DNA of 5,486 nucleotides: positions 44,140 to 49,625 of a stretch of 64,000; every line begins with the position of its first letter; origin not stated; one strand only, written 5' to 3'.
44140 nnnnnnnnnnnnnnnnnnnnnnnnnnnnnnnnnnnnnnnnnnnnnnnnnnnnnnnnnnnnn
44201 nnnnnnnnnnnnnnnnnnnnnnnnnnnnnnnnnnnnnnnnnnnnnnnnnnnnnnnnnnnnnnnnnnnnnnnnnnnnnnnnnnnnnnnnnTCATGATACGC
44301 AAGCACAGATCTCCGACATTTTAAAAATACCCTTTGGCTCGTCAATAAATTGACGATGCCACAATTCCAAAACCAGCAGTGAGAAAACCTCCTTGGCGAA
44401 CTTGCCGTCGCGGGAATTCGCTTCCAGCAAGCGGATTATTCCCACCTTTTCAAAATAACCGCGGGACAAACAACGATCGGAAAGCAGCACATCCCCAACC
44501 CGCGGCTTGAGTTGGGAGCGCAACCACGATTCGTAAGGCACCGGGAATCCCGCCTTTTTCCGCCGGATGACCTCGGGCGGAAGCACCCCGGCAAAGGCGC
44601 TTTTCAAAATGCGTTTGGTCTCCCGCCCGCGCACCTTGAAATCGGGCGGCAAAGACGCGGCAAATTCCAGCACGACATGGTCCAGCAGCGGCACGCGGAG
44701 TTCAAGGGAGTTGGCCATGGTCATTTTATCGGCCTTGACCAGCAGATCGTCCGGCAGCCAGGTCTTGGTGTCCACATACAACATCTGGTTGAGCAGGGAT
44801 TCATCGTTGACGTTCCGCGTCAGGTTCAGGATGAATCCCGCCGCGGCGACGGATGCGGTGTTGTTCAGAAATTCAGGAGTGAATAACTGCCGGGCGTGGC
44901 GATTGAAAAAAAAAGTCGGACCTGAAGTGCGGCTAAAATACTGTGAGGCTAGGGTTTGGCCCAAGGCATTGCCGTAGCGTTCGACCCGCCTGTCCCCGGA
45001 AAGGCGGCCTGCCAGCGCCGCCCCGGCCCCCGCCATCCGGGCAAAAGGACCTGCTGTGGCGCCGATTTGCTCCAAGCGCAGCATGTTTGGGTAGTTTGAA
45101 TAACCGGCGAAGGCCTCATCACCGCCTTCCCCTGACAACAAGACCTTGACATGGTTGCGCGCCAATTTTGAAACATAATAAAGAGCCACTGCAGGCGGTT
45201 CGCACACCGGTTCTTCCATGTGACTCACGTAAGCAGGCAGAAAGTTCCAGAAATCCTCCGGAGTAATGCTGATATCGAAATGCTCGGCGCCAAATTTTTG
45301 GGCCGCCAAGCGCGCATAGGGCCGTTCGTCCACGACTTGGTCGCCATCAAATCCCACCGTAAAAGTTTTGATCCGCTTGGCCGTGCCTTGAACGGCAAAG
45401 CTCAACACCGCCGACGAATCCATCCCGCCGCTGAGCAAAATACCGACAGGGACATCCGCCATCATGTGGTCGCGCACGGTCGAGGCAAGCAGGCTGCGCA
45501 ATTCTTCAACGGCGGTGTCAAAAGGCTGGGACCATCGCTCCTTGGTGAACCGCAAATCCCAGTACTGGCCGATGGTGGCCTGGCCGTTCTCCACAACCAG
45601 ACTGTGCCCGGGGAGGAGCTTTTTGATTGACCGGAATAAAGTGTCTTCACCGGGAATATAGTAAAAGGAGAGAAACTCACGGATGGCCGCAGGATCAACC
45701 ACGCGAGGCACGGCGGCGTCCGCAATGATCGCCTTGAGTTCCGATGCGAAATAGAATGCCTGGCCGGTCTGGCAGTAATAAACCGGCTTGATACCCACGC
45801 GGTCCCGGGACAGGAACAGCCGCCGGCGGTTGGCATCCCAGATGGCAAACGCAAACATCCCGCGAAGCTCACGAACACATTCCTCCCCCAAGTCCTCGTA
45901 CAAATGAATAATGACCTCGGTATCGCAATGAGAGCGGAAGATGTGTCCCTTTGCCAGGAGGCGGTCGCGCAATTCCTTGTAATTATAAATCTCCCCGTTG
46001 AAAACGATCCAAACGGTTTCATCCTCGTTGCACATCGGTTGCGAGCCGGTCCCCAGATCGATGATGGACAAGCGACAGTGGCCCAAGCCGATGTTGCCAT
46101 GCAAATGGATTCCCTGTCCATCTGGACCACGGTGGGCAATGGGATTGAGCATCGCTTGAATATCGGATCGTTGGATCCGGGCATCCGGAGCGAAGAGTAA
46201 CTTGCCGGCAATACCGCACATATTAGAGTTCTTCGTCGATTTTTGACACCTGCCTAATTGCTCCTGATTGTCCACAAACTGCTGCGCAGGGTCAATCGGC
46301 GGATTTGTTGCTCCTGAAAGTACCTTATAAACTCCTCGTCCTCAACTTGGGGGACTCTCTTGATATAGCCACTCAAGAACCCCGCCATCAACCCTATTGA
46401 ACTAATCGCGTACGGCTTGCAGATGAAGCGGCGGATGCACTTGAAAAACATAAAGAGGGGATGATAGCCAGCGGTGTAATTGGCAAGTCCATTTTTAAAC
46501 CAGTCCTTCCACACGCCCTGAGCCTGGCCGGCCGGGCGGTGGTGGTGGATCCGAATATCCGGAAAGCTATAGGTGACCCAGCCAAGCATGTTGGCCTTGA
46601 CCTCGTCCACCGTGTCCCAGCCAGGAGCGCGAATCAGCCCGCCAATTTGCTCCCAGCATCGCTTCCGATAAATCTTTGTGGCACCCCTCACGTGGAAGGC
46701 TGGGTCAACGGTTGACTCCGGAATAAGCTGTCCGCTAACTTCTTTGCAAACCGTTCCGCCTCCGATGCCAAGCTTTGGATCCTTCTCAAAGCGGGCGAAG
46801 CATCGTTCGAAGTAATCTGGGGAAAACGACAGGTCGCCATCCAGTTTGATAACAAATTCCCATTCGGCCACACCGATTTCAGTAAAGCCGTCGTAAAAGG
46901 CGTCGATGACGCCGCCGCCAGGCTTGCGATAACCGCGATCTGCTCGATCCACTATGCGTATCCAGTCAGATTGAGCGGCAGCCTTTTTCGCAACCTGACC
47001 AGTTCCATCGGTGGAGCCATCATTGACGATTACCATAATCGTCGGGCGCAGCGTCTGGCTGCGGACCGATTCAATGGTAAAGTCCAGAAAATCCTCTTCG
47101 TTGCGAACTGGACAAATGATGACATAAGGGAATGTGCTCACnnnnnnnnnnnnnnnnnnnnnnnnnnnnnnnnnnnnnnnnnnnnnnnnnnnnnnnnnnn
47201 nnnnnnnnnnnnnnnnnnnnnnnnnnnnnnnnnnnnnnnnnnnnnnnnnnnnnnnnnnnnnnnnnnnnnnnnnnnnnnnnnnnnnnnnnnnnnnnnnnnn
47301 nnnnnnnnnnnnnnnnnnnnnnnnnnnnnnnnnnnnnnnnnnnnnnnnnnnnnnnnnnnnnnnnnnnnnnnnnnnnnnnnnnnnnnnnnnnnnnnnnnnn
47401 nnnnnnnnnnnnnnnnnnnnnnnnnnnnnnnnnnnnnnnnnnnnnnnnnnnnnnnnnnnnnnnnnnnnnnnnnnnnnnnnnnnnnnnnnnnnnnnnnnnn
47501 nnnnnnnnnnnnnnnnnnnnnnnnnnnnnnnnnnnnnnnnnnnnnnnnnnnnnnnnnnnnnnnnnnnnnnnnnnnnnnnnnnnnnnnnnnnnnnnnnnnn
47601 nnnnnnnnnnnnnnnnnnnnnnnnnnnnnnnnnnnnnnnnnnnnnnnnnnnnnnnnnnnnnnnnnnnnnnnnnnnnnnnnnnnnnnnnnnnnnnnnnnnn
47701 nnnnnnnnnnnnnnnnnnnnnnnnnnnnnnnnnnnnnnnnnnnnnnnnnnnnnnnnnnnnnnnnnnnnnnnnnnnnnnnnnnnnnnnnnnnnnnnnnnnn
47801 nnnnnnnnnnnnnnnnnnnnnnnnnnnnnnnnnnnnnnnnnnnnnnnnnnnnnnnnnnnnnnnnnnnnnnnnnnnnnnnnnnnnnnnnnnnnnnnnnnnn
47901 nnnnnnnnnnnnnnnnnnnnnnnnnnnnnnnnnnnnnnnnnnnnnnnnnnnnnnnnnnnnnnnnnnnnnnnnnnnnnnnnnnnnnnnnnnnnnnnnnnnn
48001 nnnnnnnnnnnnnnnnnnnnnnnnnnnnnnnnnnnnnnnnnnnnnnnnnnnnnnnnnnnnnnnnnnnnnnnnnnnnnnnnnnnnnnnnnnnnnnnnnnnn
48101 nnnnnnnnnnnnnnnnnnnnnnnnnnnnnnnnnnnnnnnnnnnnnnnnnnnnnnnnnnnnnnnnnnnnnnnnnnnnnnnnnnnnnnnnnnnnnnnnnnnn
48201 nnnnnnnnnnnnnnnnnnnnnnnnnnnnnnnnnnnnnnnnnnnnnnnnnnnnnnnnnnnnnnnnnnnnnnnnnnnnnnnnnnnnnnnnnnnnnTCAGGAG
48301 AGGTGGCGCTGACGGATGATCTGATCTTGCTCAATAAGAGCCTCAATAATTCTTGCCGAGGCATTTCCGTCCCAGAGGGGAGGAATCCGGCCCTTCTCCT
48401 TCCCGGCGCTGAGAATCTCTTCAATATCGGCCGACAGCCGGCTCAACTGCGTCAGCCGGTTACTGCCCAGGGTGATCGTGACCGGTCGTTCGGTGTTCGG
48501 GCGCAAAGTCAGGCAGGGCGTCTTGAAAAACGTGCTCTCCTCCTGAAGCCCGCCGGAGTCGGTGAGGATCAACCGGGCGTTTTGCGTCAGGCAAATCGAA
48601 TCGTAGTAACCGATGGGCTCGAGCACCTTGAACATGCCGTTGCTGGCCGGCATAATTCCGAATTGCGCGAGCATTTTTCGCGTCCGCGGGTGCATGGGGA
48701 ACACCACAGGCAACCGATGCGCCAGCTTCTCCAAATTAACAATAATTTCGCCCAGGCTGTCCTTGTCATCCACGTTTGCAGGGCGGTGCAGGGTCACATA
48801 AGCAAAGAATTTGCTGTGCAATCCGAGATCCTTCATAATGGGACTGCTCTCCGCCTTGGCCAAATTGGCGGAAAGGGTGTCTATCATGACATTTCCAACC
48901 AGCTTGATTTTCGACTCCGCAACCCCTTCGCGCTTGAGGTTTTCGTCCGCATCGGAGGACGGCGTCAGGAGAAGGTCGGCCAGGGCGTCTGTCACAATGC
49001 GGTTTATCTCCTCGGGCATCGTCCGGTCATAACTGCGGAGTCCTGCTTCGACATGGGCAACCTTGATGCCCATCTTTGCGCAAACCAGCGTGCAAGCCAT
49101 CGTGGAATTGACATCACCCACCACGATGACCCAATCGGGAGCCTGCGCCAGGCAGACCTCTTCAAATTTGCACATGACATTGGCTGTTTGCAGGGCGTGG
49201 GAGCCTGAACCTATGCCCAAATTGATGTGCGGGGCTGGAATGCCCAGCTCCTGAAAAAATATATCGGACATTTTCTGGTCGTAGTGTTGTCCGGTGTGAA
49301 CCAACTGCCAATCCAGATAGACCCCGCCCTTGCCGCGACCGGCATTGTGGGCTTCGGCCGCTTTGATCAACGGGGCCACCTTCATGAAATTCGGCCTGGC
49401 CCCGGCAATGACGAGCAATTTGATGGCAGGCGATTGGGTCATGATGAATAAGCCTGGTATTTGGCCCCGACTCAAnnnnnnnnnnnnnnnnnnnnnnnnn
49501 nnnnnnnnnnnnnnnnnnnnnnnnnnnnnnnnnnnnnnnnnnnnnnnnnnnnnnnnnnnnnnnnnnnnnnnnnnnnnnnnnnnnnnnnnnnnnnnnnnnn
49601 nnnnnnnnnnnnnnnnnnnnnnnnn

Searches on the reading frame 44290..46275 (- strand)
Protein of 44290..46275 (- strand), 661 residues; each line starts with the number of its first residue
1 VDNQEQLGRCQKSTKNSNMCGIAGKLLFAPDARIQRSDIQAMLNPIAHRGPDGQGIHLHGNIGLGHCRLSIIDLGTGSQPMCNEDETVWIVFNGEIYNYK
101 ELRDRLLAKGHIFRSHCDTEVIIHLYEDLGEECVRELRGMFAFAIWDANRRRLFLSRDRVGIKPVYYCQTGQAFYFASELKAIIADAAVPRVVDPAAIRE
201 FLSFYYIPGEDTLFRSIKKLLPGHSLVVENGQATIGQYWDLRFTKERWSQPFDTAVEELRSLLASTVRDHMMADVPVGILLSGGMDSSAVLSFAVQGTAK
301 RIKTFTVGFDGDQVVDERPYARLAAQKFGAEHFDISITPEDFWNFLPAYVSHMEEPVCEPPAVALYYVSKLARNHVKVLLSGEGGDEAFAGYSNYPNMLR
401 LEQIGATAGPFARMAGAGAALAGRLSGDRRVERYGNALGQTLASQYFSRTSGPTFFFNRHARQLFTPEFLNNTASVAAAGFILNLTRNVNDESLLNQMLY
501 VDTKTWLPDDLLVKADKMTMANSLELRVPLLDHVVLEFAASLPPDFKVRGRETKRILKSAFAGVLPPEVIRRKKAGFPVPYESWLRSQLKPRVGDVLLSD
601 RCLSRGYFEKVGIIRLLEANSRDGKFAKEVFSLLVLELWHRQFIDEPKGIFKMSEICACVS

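Call 10: search_protein_families(library=pfam, proteins=[window:44290-46275:-], max_evalue=0.001)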
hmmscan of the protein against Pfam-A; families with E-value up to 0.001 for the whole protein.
window:44290-46275:- (661 aa): 4 families
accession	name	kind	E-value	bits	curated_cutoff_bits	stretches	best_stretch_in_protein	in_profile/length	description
PF00733.27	Asn_synthase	-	4.7e-97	326.2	21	1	258-641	1-354/354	Asparagine synthase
PF13537.11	GATase_7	-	1.5e-50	170.7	25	1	66-184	1-122/123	Glutamine amidotransferase domain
PF13522.11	GATase_6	-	5.4e-45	153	27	1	51-179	1-130/130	Glutamine amidotransferase domain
PF12481.13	DUF3700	-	0.00048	20.1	27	1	88-184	77-176/228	Aluminium induced protein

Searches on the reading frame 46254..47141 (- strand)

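Call 10: search_protein_families(library=pfam, proteins=[window:46254-47141:-], max_evalue=0.001)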
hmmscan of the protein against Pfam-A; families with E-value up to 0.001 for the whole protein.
window:46254-47141:- (295 aa): 2 families
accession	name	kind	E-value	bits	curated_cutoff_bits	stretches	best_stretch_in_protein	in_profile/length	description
PF00535.33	Glycos_transf_2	-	4.2e-18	66.3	23.3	1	8-142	2-127/168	Glycosyl transferase family 2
PF13641.12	Glyco_tranf_2_3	-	0.00055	20.5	27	0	7-129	4-121/230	Glycosyltransferase like family 2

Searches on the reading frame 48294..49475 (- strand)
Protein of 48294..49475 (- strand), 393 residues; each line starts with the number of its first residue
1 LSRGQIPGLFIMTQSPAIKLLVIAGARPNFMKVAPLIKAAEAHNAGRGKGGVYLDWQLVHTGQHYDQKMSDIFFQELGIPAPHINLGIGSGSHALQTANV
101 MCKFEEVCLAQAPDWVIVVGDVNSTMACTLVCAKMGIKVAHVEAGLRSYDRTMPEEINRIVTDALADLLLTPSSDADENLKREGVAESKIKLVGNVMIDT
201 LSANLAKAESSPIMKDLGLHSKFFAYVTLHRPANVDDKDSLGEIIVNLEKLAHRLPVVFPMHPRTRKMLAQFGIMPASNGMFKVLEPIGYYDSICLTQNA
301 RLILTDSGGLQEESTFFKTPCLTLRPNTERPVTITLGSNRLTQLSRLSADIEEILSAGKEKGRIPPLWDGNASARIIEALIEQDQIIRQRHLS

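Call 46: search_protein_families(library=ncbifam, proteins=[window:48294-49475:-], max_evalue=0.00001)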
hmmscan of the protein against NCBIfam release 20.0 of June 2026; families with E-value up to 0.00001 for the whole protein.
window:48294-49475:- (393 aa): 2 families
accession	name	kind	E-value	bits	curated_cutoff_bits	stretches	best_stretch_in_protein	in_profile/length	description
TIGR00236.1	wecB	equivalog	2.6e-90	303.2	210.15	1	18-381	1-363/366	non-hydrolyzing UDP-N-acetylglucosamine 2-epimerase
TIGR03568.1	NeuC_NnaA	equivalog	4.5e-18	65.3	235.9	1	19-320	2-302/365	UDP-N-acetylglucosamine 2-epimerase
